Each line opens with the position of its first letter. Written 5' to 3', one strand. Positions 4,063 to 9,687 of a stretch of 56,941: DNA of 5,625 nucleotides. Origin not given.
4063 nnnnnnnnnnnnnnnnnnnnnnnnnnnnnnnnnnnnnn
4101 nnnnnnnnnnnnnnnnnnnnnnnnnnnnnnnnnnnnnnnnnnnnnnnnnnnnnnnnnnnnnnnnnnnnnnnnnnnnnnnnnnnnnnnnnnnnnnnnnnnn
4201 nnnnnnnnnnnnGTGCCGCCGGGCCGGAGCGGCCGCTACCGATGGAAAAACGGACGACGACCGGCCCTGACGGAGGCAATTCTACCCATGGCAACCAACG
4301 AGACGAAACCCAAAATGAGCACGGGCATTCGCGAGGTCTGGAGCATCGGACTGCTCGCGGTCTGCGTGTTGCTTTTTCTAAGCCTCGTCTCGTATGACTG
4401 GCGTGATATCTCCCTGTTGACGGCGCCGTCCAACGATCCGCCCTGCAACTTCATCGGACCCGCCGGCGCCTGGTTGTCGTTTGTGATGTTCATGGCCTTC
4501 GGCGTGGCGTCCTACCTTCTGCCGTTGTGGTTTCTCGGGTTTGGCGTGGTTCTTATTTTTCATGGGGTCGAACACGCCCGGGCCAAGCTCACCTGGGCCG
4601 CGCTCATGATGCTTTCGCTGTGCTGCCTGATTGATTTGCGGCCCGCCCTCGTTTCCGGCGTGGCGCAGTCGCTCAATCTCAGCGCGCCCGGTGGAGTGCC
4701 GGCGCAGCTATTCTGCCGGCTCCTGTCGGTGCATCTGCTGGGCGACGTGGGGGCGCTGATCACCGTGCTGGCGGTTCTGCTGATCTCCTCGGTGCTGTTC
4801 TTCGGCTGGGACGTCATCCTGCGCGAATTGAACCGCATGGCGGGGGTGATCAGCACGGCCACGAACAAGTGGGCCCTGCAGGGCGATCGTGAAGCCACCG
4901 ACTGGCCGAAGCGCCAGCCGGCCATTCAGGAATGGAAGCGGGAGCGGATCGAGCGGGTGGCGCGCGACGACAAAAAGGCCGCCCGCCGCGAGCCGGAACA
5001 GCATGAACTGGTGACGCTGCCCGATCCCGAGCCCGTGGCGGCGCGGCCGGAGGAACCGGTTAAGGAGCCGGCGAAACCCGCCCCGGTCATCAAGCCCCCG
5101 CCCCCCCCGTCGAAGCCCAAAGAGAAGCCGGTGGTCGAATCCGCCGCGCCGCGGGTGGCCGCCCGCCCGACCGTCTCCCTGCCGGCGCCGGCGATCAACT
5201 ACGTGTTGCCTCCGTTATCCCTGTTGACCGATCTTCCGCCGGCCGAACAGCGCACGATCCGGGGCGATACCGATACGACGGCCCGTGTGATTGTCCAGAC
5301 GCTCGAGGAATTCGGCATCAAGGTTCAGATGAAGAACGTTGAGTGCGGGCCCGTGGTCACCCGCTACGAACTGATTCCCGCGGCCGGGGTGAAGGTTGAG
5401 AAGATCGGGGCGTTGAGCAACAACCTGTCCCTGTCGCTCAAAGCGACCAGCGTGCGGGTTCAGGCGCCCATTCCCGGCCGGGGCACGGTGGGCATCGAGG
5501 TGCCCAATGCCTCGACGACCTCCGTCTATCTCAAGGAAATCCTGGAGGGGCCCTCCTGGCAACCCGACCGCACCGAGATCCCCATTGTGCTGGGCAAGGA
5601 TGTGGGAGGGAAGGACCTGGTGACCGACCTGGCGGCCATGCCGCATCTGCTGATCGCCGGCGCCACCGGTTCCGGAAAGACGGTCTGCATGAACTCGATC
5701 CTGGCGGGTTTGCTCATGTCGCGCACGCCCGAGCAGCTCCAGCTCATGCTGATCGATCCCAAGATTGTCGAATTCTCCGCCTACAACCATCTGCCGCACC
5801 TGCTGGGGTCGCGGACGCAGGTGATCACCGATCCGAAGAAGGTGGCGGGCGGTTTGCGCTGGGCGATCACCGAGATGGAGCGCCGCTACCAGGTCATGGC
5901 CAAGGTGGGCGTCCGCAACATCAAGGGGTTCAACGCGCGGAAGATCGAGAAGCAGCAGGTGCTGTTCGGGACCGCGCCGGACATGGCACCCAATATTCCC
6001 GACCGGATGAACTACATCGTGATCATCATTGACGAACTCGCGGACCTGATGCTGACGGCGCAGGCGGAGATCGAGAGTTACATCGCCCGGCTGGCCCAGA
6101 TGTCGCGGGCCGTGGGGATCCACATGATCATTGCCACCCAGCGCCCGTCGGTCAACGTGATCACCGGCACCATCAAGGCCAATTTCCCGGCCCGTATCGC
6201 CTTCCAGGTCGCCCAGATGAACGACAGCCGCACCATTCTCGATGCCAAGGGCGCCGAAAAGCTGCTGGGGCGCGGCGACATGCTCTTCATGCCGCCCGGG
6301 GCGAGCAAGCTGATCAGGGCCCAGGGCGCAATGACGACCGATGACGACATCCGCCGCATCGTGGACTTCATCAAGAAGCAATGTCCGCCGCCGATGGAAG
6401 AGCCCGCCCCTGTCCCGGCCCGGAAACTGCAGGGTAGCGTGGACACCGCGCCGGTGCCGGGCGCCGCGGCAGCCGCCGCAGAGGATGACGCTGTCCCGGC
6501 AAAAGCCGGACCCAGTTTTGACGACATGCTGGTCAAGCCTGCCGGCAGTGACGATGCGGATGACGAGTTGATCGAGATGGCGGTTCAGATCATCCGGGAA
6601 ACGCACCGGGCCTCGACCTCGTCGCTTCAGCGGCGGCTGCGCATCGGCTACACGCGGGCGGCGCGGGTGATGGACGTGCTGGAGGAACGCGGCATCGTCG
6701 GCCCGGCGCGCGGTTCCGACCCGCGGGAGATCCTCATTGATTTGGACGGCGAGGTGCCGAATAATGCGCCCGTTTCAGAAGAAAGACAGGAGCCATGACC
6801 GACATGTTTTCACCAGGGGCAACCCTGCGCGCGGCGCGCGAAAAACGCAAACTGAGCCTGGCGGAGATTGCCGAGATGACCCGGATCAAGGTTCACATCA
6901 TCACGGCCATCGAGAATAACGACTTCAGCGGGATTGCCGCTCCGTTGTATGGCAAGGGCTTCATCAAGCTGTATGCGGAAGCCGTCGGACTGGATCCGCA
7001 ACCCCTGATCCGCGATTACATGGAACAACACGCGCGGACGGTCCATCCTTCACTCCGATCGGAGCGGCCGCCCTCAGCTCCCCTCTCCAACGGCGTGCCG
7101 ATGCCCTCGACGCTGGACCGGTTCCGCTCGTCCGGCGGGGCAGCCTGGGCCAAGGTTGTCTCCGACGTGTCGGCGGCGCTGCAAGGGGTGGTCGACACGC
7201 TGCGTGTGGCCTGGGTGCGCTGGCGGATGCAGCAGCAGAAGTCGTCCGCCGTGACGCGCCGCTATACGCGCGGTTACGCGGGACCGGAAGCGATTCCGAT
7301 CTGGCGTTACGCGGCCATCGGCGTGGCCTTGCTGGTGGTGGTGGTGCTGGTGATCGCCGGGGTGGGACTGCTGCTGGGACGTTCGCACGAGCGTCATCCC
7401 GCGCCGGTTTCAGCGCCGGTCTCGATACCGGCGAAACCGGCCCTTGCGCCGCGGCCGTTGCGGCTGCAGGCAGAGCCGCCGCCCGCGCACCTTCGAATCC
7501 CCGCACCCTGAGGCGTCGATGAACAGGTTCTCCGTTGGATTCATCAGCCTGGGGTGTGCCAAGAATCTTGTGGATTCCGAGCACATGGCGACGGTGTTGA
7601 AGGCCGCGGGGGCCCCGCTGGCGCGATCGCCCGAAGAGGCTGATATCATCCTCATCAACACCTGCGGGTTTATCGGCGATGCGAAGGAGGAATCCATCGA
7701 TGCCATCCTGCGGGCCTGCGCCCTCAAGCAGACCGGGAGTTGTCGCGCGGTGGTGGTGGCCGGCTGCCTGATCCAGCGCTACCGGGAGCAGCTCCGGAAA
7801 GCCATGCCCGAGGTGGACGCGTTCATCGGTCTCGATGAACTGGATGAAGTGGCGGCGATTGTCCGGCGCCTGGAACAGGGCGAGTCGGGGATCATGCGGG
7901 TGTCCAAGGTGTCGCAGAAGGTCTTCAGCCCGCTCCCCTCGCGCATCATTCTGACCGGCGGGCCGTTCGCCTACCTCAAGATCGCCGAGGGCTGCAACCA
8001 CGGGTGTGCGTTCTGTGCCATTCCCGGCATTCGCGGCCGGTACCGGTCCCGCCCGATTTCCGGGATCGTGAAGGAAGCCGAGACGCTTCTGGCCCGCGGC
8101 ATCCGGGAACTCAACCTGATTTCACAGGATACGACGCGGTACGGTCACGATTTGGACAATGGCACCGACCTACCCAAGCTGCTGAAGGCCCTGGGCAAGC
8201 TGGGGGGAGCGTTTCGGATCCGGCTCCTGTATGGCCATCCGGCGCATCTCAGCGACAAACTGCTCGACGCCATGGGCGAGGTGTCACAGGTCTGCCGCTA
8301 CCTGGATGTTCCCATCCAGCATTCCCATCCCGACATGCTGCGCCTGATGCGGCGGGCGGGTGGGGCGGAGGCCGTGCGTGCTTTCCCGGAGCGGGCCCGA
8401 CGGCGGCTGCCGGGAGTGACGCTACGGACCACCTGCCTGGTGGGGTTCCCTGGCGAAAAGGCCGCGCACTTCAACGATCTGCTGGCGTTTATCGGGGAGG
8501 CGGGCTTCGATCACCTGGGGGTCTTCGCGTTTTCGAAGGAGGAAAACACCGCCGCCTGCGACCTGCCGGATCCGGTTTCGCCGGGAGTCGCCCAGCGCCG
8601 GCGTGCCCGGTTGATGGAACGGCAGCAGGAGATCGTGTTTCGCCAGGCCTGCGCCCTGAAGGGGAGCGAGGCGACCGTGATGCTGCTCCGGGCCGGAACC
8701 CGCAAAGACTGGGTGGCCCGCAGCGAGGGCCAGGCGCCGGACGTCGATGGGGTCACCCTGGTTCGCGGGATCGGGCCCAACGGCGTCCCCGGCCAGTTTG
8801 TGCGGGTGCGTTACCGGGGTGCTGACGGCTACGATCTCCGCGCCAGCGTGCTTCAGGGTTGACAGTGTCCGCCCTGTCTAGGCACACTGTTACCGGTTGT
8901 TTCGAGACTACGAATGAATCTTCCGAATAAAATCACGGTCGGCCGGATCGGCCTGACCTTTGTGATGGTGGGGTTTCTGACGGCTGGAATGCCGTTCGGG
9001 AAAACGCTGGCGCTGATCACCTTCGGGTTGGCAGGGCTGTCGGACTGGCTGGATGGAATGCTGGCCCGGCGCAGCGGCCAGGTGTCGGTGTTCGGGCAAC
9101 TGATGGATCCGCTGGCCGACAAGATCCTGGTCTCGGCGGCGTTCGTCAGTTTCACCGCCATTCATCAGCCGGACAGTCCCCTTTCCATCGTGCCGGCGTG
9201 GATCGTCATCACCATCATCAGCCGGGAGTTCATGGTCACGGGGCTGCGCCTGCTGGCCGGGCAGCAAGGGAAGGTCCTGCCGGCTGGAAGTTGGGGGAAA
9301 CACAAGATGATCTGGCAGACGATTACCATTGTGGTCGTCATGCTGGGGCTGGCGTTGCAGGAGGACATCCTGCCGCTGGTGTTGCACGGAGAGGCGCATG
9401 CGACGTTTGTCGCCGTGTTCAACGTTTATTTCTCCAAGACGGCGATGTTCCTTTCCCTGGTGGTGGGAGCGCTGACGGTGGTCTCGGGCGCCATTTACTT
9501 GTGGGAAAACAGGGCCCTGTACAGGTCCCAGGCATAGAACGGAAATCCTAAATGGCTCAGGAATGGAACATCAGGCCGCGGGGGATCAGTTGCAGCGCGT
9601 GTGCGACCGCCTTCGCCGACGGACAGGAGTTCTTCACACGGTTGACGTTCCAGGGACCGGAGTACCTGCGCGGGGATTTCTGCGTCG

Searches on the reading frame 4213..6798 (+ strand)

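Call 36: search_protein_families(library=pfam, proteins=[window:4213-6798:+], max_evalue=0.001)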
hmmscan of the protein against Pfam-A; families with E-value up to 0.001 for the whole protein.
window:4213-6798:+ (861 aa): 5 families
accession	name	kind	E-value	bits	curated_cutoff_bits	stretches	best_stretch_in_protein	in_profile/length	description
PF01580.24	FtsK_SpoIIIE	-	1.2e-63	215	24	1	440-647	2-221/221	FtsK/SpoIIIE family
PF17854.6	FtsK_alpha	-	1.9e-31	108.7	22.9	1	332-432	1-101/101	FtsK alpha domain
PF09397.16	FtsK_gamma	-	7.1e-26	90.2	30.6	1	782-842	2-62/63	Ftsk gamma domain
PF13491.11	FtsK_4TM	-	5e-22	78.8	23.1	1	39-201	4-163/171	4TM region of DNA translocase FtsK/SpoIIIE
PF01935.23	DUF87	-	0.00069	20.2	23.2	0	476-558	21-84/220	Helicase HerA, central domain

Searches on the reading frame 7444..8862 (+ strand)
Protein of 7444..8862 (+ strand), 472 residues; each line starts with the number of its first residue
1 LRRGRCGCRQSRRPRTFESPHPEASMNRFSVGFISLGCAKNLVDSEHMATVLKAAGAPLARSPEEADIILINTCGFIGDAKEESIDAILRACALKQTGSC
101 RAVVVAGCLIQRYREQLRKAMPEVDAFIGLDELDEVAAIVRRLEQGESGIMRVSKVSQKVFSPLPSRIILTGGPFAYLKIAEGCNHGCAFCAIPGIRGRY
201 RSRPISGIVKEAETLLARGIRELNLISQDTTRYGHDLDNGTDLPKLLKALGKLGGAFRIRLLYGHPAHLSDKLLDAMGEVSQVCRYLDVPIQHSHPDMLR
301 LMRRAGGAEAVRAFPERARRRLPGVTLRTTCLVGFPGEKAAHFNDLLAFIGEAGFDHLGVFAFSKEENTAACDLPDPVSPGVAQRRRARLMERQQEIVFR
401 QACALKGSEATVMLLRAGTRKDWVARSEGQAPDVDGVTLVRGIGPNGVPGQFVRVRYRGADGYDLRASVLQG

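Call 36: search_protein_families(library=pfam, proteins=[window:7444-8862:+], max_evalue=0.001)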
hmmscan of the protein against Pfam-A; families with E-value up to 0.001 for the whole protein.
window:7444-8862:+ (472 aa): 3 families
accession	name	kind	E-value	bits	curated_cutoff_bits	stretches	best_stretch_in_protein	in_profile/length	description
PF00919.26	UPF0004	-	7.1e-26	90.5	27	1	32-129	3-98/98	Uncharacterized protein family UPF0004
PF04055.27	Radical_SAM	-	1.5e-18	67.9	29.5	1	180-350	3-166/166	Radical SAM superfamily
PF18693.7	TRAM_2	-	1.5e-09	38.3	27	1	421-469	15-62/63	TRAM domain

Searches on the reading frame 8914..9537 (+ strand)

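Call 36: search_protein_families(library=pfam, proteins=[window:8914-9537:+], max_evalue=0.001)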
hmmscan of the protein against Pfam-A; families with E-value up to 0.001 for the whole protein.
window:8914-9537:+ (207 aa): 1 family
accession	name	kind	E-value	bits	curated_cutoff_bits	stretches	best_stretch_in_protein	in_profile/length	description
PF01066.26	CDP-OH_P_transf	-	8.3e-36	124.1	22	1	1-153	1-138/152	CDP-alcohol phosphatidyltransferase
